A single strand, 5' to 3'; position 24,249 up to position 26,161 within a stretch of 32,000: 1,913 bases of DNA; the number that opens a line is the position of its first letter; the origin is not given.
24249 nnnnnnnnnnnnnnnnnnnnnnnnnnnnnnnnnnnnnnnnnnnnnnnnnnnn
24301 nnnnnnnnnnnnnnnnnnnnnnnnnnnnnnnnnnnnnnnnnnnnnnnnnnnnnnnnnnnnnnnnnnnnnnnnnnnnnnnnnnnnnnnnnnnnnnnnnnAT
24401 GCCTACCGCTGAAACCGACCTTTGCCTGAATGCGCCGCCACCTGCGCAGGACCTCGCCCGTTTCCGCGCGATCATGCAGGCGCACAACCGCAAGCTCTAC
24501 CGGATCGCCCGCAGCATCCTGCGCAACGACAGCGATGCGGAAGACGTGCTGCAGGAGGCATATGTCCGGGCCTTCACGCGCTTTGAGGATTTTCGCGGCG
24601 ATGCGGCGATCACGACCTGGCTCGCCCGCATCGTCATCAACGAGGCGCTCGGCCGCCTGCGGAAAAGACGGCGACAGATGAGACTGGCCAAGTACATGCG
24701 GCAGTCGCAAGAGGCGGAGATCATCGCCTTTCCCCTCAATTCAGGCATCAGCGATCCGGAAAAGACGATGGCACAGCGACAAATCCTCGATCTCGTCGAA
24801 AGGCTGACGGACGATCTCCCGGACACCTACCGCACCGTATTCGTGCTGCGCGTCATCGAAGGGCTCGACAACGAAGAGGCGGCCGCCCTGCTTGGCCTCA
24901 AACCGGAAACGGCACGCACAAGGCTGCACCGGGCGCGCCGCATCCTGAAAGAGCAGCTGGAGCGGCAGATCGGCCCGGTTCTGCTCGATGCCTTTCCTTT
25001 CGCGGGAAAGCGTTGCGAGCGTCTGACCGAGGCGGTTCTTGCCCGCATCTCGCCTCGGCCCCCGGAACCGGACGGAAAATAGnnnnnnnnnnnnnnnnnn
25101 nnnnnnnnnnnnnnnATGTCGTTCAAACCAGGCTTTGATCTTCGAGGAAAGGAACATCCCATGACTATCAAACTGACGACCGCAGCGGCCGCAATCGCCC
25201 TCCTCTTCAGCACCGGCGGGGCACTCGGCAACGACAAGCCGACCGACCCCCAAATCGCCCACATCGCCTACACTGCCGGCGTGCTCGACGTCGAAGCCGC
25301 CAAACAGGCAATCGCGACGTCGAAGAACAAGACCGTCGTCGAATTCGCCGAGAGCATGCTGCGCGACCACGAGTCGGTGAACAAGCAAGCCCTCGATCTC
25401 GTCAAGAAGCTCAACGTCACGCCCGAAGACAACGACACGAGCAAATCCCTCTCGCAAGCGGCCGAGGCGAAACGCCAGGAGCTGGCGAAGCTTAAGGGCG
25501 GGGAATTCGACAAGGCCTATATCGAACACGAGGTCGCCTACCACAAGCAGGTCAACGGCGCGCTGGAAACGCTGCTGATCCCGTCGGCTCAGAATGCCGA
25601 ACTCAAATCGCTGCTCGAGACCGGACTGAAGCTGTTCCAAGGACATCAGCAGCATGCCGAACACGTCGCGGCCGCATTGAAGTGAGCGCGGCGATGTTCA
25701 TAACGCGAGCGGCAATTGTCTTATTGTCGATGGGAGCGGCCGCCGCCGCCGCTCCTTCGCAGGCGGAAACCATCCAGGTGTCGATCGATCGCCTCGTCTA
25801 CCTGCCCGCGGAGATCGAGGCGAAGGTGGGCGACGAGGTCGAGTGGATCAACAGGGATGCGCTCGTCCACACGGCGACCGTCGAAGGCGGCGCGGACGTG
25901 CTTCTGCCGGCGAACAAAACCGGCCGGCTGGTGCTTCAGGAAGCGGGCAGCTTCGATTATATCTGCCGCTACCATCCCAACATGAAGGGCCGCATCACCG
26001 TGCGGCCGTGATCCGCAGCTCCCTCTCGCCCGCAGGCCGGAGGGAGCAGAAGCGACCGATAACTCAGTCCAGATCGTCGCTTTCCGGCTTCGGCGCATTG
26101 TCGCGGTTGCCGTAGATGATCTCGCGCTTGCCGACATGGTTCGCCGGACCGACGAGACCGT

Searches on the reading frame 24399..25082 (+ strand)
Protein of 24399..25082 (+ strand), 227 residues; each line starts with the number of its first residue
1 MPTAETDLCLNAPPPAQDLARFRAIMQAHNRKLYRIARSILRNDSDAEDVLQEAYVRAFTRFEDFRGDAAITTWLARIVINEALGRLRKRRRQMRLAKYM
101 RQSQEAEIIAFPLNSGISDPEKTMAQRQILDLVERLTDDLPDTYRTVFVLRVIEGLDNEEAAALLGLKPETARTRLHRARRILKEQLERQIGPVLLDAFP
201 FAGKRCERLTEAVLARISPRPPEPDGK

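Call 7: search_protein_families(library=pfam, proteins=[window:24399-25082:+], max_evalue=0.01)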
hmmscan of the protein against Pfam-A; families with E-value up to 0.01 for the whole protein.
window:24399-25082:+ (227 aa): 5 families
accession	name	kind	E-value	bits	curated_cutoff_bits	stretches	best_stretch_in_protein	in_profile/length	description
PF04542.20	Sigma70_r2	-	6e-16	58.4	24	1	26-92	2-70/71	Sigma-70 region 2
PF08281.18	Sigma70_r4_2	-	2.3e-14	53.2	25.7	1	132-181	3-52/54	Sigma-70, region 4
PF07638.17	Sigma70_ECF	-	2.4e-08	34.5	21.1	1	25-188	22-184/185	ECF sigma factor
PF04545.22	Sigma70_r4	-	7.2e-06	25.9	24.1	1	139-185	4-50/50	Sigma-70, region 4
PF22233.2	PhyR_sigma-like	-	0.0078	16.4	27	0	145-181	9-45/50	Response regulator PhyR, sigma-like domain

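Call 12: find_encoding_contigs(protein=window:24399-25082:+, flank=3000, max_places=6)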
Protein window:24399-25082:+ (227 aa): 24 contigs read that carry it; 6 places shown.
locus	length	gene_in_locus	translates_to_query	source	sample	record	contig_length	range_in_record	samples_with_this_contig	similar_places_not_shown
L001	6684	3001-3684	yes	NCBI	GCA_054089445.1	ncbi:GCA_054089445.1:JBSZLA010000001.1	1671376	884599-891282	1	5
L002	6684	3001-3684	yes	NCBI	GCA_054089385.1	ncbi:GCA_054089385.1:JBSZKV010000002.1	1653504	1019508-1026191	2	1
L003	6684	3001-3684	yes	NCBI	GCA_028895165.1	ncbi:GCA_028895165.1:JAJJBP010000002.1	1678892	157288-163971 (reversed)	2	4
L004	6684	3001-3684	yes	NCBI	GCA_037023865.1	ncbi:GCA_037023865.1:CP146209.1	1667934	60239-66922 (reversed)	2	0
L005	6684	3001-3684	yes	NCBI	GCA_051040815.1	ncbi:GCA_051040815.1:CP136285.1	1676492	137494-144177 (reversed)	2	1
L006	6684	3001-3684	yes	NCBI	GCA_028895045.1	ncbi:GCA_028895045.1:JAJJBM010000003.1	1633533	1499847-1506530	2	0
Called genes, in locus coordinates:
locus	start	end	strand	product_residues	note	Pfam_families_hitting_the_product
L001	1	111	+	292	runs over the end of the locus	PF01144:CoA_trans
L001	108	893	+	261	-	PF01144:CoA_trans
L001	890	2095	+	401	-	PF00108:Thiolase_N, PF02803:Thiolase_C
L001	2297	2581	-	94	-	PF00708:Acylphosphatase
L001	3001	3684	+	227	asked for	PF07638:Sigma70_ECF, PF04542:Sigma70_r2, PF08281:Sigma70_r4_2, PF04545:Sigma70_r4 (weak)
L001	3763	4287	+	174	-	PF13628:DUF4142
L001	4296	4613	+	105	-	PF13473:Cupredoxin_1, PF00127:Copper-bind (faint)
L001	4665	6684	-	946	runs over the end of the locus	PF17854:FtsK_alpha, PF01580:FtsK_SpoIIIE, PF09397:FtsK_gamma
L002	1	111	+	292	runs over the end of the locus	PF01144:CoA_trans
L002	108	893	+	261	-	PF01144:CoA_trans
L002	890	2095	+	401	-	PF00108:Thiolase_N, PF02803:Thiolase_C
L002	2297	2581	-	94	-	PF00708:Acylphosphatase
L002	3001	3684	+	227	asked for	PF07638:Sigma70_ECF, PF04542:Sigma70_r2, PF08281:Sigma70_r4_2, PF04545:Sigma70_r4 (weak)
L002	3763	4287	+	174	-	PF13628:DUF4142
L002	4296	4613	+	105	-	PF13473:Cupredoxin_1, PF00127:Copper-bind (faint)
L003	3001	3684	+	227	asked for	PF07638:Sigma70_ECF, PF04542:Sigma70_r2, PF08281:Sigma70_r4_2, PF04545:Sigma70_r4 (weak)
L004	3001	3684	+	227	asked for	PF07638:Sigma70_ECF, PF04542:Sigma70_r2, PF08281:Sigma70_r4_2, PF04545:Sigma70_r4 (weak)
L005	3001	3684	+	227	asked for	PF07638:Sigma70_ECF, PF04542:Sigma70_r2, PF08281:Sigma70_r4_2, PF04545:Sigma70_r4 (weak)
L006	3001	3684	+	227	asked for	PF07638:Sigma70_ECF, PF04542:Sigma70_r2, PF08281:Sigma70_r4_2, PF04545:Sigma70_r4 (weak)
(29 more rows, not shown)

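Call 26: find_homologous_proteins(query=window:24399-25082:+, max_evalue=1e-10)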
Query window:24399-25082:+ (227 aa): 7176 proteins with E <= 1e-10 among 8000 candidates; the best 120 are listed.
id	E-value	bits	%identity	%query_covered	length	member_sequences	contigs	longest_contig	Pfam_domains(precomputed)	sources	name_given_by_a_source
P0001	1.8e-138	477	99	100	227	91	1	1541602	PF07638.18,PF04545.23,PF04542.21,PF08281.19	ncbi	ncbi:RNA polymerase sigma-70 factor (ECF subfamily) [Sinorhizobium meliloti]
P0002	4.9e-117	407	89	96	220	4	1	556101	PF07638.18,PF04545.23,PF04542.21,PF08281.19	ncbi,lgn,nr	ncbi:RNA polymerase sigma factor [Sinorhizobium medicae]|nr:RNA polymerase sigma factor [Sinorhizobi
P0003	2.6e-114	399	85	100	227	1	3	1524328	PF07638.18,PF04542.21,PF08281.19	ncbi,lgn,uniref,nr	ncbi:RNA polymerase sigma factor [Sinorhizobium arboris]|uniref:RNA polymerase sigma factor n=1 Tax=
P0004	2.6e-112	392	83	99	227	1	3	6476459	PF07638.18,PF04542.21,PF08281.19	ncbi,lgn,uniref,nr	ncbi:RNA polymerase sigma-70 factor (ECF subfamily) [Sinorhizobium fredii]|uniref:RNA polymerase sig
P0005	3.7e-111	388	80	100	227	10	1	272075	PF07638.18,PF04545.23,PF04542.21,PF08281.19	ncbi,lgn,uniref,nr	ncbi:RNA polymerase sigma factor [Sinorhizobium americanum]|uniref:RNA polymerase sigma factor n=1 T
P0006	2.1e-110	386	81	100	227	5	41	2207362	PF07638.18,PF04545.23,PF04542.21,PF08281.19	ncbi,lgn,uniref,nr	ncbi:RNA polymerase sigma factor [Sinorhizobium fredii]|uniref:RNA polymerase sigma factor n=1 Tax=R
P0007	1.4e-109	383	81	100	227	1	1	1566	PF07638.18,PF04545.23,PF04542.21,PF08281.19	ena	-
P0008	2.1e-109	382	80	100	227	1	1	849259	PF07638.18,PF04545.23,PF04542.21,PF08281.19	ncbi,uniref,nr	ncbi:RNA polymerase subunit sigma [Sinorhizobium glycinis]|uniref:RNA polymerase sigma factor n=1 Ta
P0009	1.3e-108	380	82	98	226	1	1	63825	PF07638.18,PF04542.21,PF08281.19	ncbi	-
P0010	4.3e-108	378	80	100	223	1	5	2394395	PF07638.18,PF04545.23,PF04542.21,PF08281.19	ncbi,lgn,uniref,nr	ncbi:RNA polymerase sigma factor [Sinorhizobium fredii]|uniref:RNA polymerase sigma factor n=1 Tax=R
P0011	1.3e-107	377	80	100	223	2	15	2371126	PF07638.18,PF04545.23,PF04542.21,PF08281.19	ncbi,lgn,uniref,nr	ncbi:RNA polymerase sigma factor [Sinorhizobium fredii USDA 205]|uniref:RNA polymerase sigma factor 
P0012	7.0e-107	374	81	100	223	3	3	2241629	PF07638.18,PF04545.23,PF04542.21,PF08281.19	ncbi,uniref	ncbi:RNA polymerase sigma factor [Sinorhizobium fredii]|uniref:RNA polymerase sigma factor n=1 Tax=R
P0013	8.0e-106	371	79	100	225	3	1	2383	PF07638.18,PF04545.23,PF04542.21,PF08281.19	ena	-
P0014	5.3e-104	365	78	100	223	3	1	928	PF07638.18,PF04545.23,PF04542.21,PF08281.19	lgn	-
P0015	2.7e-103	362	78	97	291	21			PF07638.18,PF04545.23,PF04542.21,PF08281.19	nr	nr:RNA polymerase sigma factor [Ensifer aridi]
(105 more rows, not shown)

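Call 28: find_related_loci(query=A1, collection=genome_contigs, flank=2500)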
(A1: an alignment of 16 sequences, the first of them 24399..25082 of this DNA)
Query A1 (227 aa) in genome_contigs; peptide patterns used: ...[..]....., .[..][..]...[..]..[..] (x = any residue, [..] = any of these).
600 stretches matched a pattern (row limit reached: there are more); 584 encode a relative of the query (tblastn E <= 1e-3); the best 80 are kept; 80 distinct loci.
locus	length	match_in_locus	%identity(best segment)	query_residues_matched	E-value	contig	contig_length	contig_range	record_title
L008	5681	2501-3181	97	1-227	2e-144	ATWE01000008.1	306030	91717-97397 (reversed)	Ensifer sp. USDA 6670 K291DRAFT_scaffold00008.8_C, whole genome shotgun sequence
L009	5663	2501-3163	90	1-221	5e-131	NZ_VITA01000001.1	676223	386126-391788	Sinorhizobium medicae strain USDA1037 Ga0310605_101, whole genome shotgun sequence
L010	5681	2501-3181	79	1-227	2e-120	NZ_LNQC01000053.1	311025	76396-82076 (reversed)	Sinorhizobium americanum strain CFNEI 156 scaffold16, whole genome shotgun sequence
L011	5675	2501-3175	79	1-225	2e-118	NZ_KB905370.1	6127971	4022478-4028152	Ensifer sp. BR816 scaffold1, whole genome shotgun sequence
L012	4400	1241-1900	79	1-220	4e-113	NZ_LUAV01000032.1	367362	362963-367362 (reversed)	Ensifer aridi strain LMR001 LMR001-V1_scaffold032, whole genome shotgun sequence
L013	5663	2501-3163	82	1-222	9e-109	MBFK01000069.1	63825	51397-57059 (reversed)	Sinorhizobium shofinae strain CCBAU 251167 scaffold75, whole genome shotgun sequence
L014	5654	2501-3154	75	1-218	2e-101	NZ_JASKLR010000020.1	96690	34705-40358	Sinorhizobium sp. 8-89 scaffold_19, whole genome shotgun sequence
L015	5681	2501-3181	73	1-227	3e-98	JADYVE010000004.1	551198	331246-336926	Ensifer sp. IC3342 NODE_4_length_551198_cov_13.1144_ID_2926, whole genome shotgun sequence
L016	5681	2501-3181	72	1-227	1e-97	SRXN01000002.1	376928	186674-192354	Ensifer sp. MPMI2T NODE_2_length_376928_cov_10.6836, whole genome shotgun sequence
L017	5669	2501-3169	73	1-223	2e-96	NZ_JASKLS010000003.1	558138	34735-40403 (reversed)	Sinorhizobium sp. 6-70 scaffold_2, whole genome shotgun sequence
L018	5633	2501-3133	75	17-227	5e-96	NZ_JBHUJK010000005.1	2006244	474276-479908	Sinorhizobium terangae strain ICMP 13649 contig_9, whole genome shotgun sequence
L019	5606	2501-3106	65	16-218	5e-88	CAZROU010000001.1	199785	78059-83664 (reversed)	MAG TPA_asm: uncultured Mesorhizobium sp. isolate binchicken_co322_75 genome assembly, contig: NODE_77_length_199785_cov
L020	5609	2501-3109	65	16-218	6e-87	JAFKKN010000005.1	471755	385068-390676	MAG: Hyphomicrobiales bacterium isolate SCN18_13_7_16_R3_B_63_31 SCN18_13_7_16_R3_B_scaffold_15, whole genome shotgun se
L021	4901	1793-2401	64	16-218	4e-86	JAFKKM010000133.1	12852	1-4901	MAG: Hyphomicrobiales bacterium isolate SCN18_25_1_16_R1_B_62_13 SCN18_25_1_16_R1_B_scaffold_1088, whole genome shotgun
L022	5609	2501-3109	63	16-218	3e-86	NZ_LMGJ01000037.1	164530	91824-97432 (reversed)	Mesorhizobium sp. Root157 contig_8, whole genome shotgun sequence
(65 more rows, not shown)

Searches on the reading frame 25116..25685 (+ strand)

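Call 7: search_protein_families(library=pfam, proteins=[window:25116-25685:+], max_evalue=0.01)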
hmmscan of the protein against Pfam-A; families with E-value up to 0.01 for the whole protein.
window:25116-25685:+ (189 aa): 2 families
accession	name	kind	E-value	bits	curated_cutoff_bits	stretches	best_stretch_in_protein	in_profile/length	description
PF13628.12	DUF4142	-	2.6e-37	128.6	27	1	43-183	2-137/138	Domain of unknown function (DUF4142)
PF03713.19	DUF305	-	0.00041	20.9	27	1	64-168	36-134/151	Domain of unknown function (DUF305)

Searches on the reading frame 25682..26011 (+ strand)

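Call 7: search_protein_families(library=pfam, proteins=[window:25682-26011:+], max_evalue=0.01)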
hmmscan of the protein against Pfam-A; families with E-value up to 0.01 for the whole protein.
window:25682-26011:+ (109 aa): 3 families
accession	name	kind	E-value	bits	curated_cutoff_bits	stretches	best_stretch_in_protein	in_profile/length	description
PF13473.12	Cupredoxin_1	-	1.1e-10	41.9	27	1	11-107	4-104/104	Cupredoxin-like domain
PF00127.26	Copper-bind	-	1.7e-06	28.8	21.2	1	31-107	5-98/99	Copper binding proteins, plastocyanin/azurin family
PF18880.5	UDI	-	0.0027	18.1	25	1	32-75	15-57/82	Uracil-DNA glycosylase inhibitor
